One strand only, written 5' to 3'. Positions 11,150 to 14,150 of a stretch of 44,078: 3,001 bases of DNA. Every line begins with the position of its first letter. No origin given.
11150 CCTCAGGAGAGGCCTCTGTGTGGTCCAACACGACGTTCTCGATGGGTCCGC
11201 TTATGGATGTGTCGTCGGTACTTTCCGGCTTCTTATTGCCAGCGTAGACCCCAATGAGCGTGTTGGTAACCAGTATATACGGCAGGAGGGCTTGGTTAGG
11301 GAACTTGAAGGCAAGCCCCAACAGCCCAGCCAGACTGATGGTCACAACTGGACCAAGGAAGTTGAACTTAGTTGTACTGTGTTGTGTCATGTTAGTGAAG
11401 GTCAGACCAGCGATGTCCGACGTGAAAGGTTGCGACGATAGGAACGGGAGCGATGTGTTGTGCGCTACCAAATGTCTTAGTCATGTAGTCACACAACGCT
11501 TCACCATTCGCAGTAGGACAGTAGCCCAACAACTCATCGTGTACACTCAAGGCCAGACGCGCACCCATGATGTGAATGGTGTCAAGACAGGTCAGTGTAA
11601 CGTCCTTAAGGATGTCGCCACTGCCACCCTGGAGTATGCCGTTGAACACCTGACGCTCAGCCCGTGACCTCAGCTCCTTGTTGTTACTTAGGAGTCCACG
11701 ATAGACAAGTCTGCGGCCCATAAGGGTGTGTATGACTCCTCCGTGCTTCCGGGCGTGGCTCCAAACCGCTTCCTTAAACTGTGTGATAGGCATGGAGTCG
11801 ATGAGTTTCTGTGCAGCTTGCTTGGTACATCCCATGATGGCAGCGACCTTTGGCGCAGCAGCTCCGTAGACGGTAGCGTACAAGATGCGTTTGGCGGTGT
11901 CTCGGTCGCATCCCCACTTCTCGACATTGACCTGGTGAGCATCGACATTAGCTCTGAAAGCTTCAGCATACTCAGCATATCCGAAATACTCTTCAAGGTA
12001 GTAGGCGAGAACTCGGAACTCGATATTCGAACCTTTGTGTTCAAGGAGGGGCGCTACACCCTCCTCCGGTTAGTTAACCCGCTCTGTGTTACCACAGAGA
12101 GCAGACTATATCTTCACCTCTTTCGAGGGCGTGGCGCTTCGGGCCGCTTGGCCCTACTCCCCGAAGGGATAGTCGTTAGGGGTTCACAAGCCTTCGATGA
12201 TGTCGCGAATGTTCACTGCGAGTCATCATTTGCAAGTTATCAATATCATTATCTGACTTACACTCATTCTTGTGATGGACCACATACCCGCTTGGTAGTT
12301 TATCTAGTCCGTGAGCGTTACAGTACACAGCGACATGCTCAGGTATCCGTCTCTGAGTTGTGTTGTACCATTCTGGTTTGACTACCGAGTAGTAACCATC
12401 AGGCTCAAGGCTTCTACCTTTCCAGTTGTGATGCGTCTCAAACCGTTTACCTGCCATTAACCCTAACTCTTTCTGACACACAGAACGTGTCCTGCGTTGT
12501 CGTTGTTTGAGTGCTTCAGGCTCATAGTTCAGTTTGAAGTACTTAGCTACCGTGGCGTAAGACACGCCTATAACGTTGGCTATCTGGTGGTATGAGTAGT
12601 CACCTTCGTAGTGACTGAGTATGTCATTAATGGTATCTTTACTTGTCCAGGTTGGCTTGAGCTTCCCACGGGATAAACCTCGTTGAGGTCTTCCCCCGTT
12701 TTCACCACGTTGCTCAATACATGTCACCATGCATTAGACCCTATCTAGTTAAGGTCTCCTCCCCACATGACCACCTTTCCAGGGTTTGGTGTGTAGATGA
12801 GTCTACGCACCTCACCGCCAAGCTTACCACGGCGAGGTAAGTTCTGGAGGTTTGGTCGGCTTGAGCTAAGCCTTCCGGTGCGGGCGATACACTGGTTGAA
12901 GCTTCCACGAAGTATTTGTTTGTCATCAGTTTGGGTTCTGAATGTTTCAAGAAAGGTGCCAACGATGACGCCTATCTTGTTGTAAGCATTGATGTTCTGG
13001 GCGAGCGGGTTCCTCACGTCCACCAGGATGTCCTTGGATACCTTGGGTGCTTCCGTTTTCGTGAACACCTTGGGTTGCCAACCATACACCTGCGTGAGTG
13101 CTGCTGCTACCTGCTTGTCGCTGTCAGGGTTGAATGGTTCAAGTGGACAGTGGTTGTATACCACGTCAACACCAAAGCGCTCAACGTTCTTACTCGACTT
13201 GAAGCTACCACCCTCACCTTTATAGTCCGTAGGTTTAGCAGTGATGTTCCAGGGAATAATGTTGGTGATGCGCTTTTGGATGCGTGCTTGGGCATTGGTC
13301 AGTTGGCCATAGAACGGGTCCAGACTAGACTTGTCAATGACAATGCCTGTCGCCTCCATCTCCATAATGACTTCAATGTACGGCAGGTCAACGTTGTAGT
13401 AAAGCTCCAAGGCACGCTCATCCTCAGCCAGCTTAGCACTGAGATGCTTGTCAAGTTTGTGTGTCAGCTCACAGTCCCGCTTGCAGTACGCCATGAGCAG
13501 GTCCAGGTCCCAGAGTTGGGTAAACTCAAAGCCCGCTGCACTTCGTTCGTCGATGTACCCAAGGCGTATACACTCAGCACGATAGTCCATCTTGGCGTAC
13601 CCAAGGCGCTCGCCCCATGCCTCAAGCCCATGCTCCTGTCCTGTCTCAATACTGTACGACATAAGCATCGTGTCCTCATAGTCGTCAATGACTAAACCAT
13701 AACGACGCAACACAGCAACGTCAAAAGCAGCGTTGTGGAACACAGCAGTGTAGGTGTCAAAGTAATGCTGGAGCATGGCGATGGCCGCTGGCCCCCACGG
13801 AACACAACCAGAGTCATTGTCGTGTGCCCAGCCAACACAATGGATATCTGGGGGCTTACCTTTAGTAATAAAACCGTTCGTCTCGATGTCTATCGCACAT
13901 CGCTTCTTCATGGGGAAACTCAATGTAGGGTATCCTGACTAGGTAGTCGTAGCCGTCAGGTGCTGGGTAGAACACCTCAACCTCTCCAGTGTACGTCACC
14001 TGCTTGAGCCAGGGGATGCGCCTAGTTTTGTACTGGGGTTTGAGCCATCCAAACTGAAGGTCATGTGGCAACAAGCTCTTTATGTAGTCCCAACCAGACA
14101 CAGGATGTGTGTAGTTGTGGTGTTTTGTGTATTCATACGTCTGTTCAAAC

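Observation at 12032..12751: DNA polymerase split exactly in motif A by a putative group I intron carrying an HNH endonuclease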

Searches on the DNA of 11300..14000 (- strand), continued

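Call 54: search_with_rna_model(model_id=R1, source=window, max_evalue=10, show_alignments=2)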
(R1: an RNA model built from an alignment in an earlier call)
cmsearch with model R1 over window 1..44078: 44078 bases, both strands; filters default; matches with E-value up to 10: 1.
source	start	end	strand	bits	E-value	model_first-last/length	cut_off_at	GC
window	12658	12739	-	37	1.1e-06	1-90/90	no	0.5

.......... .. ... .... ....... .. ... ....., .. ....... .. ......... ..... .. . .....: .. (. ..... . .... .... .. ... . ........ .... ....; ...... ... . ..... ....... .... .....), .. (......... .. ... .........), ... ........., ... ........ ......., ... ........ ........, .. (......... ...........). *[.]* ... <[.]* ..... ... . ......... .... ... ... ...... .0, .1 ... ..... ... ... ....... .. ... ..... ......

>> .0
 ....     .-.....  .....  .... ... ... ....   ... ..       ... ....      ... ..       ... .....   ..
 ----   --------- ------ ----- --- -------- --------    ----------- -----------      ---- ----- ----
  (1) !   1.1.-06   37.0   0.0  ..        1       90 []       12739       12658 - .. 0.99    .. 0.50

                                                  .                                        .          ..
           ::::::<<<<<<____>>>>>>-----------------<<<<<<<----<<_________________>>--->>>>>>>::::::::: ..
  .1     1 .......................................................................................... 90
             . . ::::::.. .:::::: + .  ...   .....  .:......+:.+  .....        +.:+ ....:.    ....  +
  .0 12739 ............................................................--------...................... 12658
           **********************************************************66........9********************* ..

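Call 70: search_rna_families(sources=[L129, L001, L003, L128], threshold=evalue, max_evalue=0.01)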
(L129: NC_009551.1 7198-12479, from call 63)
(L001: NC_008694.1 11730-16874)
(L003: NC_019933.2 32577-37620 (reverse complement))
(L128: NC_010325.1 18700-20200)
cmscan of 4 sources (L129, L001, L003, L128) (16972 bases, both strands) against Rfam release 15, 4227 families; matches with E-value up to 0.01: 4.
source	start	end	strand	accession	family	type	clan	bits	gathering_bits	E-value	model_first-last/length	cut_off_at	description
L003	2255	2596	+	RF00028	Intron_gpI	Intron;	-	64.3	50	1.4e-14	1-253/253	no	Group I catalytic intron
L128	429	1066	+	RF00028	Intron_gpI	Intron;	-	40.8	50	1.6e-07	1-253/253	no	Group I catalytic intron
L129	3421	3746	+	RF00028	Intron_gpI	Intron;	-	31.9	50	7.2e-05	1-253/253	no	Group I catalytic intron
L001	1956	2594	+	RF00028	Intron_gpI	Intron;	-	26.1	50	0.0038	1-253/253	no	Group I catalytic intron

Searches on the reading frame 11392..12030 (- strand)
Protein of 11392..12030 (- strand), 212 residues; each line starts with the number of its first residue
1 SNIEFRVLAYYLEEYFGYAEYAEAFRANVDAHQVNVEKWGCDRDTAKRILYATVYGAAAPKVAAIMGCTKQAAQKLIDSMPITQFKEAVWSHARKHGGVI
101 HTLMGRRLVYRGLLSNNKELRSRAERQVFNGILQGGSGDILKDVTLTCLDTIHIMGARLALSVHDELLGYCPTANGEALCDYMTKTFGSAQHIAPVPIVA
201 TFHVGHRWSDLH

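Call 7: search_protein_families(library=pfam, proteins=[window:11392-12030:-], max_evalue=0.01)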
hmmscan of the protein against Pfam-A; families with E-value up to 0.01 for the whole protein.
window:11392-12030:- (212 aa): 1 family
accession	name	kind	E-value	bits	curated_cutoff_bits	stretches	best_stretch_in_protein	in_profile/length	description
PF00476.26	DNA_pol_A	-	5.9e-29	101.6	34.3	1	1-209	160-380/381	DNA polymerase family A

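Call 22: find_related_loci(query=window:11392-12030:-, collection=viral_contigs, flank=4000)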
Query window:11392-12030:- (212 aa) in viral_contigs; peptide patterns used: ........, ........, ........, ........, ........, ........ (x = any residue, [..] = any of these).
20 stretches matched a pattern, but none encodes a relative of the query by tblastn (E <= 1e-3).

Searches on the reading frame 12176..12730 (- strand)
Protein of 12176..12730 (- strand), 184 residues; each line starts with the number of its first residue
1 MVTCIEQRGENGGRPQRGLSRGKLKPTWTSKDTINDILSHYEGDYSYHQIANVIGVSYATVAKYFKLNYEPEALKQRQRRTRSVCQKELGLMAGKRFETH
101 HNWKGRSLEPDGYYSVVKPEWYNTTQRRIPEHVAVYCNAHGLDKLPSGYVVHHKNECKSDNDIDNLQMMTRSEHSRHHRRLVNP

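Call 7: search_protein_families(library=pfam, proteins=[window:12176-12730:-], max_evalue=0.01)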
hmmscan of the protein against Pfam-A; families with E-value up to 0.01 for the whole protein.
window:12176-12730:- (184 aa): 2 families
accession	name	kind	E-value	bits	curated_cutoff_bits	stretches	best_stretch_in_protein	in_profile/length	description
PF13392.12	HNH_3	-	3e-11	43.2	24.8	1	132-176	4-46/46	HNH endonuclease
PF08281.18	Sigma70_r4_2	-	0.0075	16.3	25.7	0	38-64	20-46/54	Sigma-70, region 4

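Call 23: find_homologous_proteins(query=window:12176-12730:-)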
Query window:12176-12730:- (184 aa): 2 proteins with E <= 0.001 among 31 candidates.
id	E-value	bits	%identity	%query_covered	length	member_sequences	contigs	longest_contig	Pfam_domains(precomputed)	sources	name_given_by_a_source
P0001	8.2e-125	432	100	100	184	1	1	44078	PF13392.13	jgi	-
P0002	5.9e-7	47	32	78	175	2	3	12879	PF13392.13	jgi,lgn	-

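Call 25: find_encoding_contigs(protein=P0002, flank=4000, max_places=4)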
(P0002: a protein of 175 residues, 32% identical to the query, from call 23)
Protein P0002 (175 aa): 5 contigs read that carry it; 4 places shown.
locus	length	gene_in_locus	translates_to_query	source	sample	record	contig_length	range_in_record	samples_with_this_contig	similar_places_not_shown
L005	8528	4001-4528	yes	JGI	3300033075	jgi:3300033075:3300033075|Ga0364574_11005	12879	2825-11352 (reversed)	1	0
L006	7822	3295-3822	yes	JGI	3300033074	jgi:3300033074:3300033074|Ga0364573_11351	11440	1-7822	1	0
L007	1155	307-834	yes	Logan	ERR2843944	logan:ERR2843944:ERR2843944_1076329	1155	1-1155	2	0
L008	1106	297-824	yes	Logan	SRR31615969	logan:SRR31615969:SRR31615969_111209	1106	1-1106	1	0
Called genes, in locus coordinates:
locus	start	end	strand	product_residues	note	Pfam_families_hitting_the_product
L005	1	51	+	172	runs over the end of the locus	-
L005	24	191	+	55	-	-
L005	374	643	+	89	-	-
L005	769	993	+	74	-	-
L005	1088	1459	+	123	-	-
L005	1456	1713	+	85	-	-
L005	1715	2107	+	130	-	-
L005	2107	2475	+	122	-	-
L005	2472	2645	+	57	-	-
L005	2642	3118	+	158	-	-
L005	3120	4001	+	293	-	PF04404:ERF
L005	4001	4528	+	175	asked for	PF13392:HNH_3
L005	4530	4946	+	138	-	PF00436:SSB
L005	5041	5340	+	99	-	-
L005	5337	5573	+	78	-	-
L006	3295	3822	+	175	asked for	PF13392:HNH_3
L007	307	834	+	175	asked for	PF13392:HNH_3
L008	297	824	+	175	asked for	PF13392:HNH_3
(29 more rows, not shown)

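Call 58: search_protein_families(library=phrogs, proteins=[window:12176-12730:-], max_evalue=0.00001)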
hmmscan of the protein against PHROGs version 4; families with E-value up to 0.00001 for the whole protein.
window:12176-12730:- (184 aa): 9 families
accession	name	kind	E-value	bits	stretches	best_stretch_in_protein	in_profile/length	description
phrog_7545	-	DNA, RNA and nucleotide metabolism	9.6e-28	98.4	1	40-180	14-135/160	HNH endonuclease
phrog_59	-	DNA, RNA and nucleotide metabolism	1.4e-10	42.2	1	108-180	171-237/423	HNH endonuclease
phrog_15471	-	DNA, RNA and nucleotide metabolism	9.6e-09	36.3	1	121-179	24-81/183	HNH endonuclease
phrog_99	-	DNA, RNA and nucleotide metabolism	6.1e-08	33.7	1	105-179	139-206/383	HNH endonuclease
phrog_20891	-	DNA, RNA and nucleotide metabolism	3.8e-07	31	1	85-171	106-195/219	HNH endonuclease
phrog_1891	-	DNA, RNA and nucleotide metabolism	5.1e-07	30.4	1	126-178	162-212/255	HNH endonuclease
phrog_10730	-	DNA, RNA and nucleotide metabolism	2e-06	28.7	1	100-179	64-142/234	HNH endonuclease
phrog_959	-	DNA, RNA and nucleotide metabolism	3.3e-06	27.9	1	145-180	73-108/138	HNH endonuclease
phrog_4578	-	DNA, RNA and nucleotide metabolism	9.1e-06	26.6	0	130-176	13-57/130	HNH endonuclease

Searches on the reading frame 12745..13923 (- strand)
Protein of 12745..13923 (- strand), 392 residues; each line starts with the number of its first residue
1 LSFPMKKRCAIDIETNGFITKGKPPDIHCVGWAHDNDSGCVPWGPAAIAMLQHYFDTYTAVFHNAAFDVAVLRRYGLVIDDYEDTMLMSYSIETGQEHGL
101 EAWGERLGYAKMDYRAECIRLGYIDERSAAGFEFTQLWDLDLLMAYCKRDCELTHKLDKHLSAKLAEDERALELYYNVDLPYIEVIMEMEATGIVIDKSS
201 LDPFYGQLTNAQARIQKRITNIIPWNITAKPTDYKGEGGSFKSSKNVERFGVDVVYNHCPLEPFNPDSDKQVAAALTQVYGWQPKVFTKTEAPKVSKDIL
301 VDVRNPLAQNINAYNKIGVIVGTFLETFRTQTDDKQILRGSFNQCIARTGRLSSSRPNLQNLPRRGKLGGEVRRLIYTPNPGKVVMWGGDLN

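Call 7: search_protein_families(library=pfam, proteins=[window:12745-13923:-], max_evalue=0.01)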
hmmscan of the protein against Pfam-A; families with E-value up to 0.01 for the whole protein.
window:12745-13923:- (392 aa): 2 families
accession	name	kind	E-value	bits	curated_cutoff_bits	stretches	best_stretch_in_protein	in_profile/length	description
PF00476.26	DNA_pol_A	-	2.8e-20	73.1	34.3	1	256-384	23-153/381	DNA polymerase family A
PF01612.26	DNA_pol_A_exo1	-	2.7e-08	34.3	23.6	1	48-165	65-172/173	3'-5' exonuclease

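Call 14: search_dna_similar(query=window:12745-13923:-, collection=phages, mode=protein, max_rows=30)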
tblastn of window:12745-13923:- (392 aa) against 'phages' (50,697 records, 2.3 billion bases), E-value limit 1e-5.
Records with a match: 2322; places in all: 2322; records where one place covers at least 80% of the query: 1718.
Best place of each record, by identity: <60% 2322.
By first word of the organism name: Klebsiella 435; Escherichia 432; Salmonella 356; Vibrio 334; Pseudomonas 169; Yersinia 62; Pelagibacter 33; Bacteriophage 30; Shigella 26; Caulobacter 26; and 75 more.
By host as written in the record: - 574; Klebsiella pneumoniae 223; Escherichia coli 148; Salmonella enterica subsp. enterica serovar Enteritidis PT1 39; Yersinia pestis 38; Pseudomonas aeruginosa 34; Salmonella enterica subsp. enterica serovar Typhi 32; Salmonella sp. 29; and 497 more.
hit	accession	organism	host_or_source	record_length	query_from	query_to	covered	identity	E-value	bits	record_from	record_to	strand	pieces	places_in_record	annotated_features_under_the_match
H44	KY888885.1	Mastigocladus phage CHP58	Mastigocladus sp.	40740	10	392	98%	34.7%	5e-53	195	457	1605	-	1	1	record has no annotation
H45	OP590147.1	Leptolyngbya phage LPP-2, strain SPI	Leptolyngbya boryana IU 594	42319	9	388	97%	31.8%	2e-40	158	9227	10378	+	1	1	DNA polymerase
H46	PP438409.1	Leptolyngbya phage Lsp-JY17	Leptolyngbya boryana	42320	9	388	97%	31.6%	1e-39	156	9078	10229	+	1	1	DNA polymerase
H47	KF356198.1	Anabaena phage A-4L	Anabaena variabilis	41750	5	392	99%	29.3%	9e-34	139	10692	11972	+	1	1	DNA polymerase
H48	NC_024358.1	Anabaena phage A-4L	Anabaena variabilis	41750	5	392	99%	29.3%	9e-34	139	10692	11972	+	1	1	DNA polymerase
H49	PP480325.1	Cyanophage PP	-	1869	59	388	84%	33.4%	7e-38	149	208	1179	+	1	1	DNA polymerase I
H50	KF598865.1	Cyanophage PP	Phormidium foveolarum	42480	59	388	84%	33.4%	3e-37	149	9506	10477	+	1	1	DNA polymerase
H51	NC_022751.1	Cyanophage PP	Phormidium foveolarum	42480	59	388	84%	33.4%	3e-37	149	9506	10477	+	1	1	DNA polymerase I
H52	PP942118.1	Plectonema phage PP-DH22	Leptolyngbya boryana FACHB-402 ...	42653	59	388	84%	33.4%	3e-37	149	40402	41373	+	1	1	record has no annotation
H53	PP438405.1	Leptolyngbya phage Lbo-JY12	Leptolyngbya boryana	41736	59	388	84%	33.2%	1e-39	156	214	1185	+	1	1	DNA polymerase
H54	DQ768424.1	Phormidium phage P4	-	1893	5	392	99%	28.2%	7e-28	120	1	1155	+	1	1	P4pol: DNA polymerase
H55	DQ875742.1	Phormidium phage Pf-WMP4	-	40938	5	392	99%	28.2%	1e-27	120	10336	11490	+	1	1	PfWMP4_19 | PfWMP4_18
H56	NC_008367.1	Phormidium phage Pf-WMP4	Phormidium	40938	5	392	99%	28.2%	1e-27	120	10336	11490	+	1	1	DNA polymerase | PfWMP4_18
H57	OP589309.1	Leptolyngbya phage LPP-1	Leptolyngbya boryana IU 594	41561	5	392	99%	28.1%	3e-22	104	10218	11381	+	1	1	DNA polymerase | hypothetical protein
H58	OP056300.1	Plectonema phage Pbo-yong3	Leptolyngba boryana FACHB-402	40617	5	392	99%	27.7%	3e-22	104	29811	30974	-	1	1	DNA polymerase I | hypothetical protein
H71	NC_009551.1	Phormidium phage Pf-WMP3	Leptolyngbya foveolarum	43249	59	357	76%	33.3%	3e-32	134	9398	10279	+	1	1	DNA polymerase I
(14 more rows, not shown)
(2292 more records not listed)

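Call 63: get_annotated_region(hit=H71, flank=2200)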
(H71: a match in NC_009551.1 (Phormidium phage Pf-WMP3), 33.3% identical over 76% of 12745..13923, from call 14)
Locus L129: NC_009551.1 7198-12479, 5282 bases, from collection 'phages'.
description: Phormidium phage Pf-WMP3, complete genome.
organism: Phormidium phage Pf-WMP3 (NCBI taxid 2914005)
taxonomy: Viruses; Duplodnaviria; Heunggongvirae; Uroviricota; Caudoviricetes; Saffermanviridae; Wumptrevirus; Wumptrevirus WMP3
host: Leptolyngbya foveolarum; source: -; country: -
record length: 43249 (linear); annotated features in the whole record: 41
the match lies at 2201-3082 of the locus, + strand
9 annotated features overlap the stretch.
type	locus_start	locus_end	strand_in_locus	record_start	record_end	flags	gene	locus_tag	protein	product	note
CDS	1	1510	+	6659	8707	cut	-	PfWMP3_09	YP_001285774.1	DNA primase/helicase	gp4; ORF9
CDS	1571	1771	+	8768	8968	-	-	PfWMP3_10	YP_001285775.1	PfWMP3_10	ORF10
CDS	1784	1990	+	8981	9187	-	-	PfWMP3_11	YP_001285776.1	PfWMP3_11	ORF11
CDS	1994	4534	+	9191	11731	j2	-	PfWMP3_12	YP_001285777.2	DNA polymerase I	gp5; PfWMP3_12; ORF12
CDS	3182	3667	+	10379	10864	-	-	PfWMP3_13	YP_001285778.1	HNH endonuclease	ORF13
CDS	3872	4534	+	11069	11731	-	-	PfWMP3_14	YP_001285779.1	DNA polymerase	gp5.1; PfWMP3_14; ORF14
CDS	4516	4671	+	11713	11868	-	-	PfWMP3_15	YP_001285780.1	PfWMP3_15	ORF15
CDS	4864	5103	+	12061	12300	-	-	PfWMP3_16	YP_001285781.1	PfWMP3_16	ORF16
CDS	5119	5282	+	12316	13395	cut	-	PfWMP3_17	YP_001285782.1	PfWMP3_17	ORF17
